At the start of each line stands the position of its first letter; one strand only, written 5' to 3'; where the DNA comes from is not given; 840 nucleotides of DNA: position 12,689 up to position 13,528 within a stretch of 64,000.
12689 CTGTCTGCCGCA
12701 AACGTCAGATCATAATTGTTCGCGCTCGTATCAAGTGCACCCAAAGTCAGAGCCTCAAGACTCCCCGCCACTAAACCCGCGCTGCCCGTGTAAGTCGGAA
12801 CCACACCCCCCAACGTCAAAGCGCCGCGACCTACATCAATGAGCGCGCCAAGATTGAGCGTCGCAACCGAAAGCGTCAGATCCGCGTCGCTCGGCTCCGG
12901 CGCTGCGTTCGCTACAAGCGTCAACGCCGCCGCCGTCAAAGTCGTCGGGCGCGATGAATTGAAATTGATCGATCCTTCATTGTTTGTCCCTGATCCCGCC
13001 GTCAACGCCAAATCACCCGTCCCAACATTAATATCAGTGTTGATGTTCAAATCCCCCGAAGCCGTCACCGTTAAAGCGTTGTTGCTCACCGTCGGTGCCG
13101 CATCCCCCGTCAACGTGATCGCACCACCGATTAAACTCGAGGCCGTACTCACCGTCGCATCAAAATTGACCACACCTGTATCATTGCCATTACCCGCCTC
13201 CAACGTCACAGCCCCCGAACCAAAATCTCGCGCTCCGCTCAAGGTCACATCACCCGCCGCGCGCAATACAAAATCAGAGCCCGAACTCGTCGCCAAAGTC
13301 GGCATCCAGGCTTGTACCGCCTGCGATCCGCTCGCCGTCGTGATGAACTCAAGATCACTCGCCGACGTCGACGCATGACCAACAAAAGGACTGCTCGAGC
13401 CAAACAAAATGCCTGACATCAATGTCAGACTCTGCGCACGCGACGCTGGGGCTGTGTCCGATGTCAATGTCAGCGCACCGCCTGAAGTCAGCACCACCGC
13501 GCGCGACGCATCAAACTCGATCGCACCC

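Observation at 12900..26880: Four tandem ~3.5 kb intragenic repeats inside gene 1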

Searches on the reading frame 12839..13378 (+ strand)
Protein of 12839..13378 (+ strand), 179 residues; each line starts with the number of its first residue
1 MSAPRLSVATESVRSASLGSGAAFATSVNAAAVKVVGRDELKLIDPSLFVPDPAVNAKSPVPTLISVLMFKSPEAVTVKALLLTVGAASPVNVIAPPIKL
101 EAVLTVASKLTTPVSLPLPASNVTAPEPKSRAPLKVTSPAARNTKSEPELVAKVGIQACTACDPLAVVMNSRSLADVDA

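Call 73: search_protein_families(library=pfam, proteins=[window:12839-13378:+], max_evalue=0.01)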
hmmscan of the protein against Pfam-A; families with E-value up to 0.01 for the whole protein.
window:12839-13378:+ (179 aa): 0 families
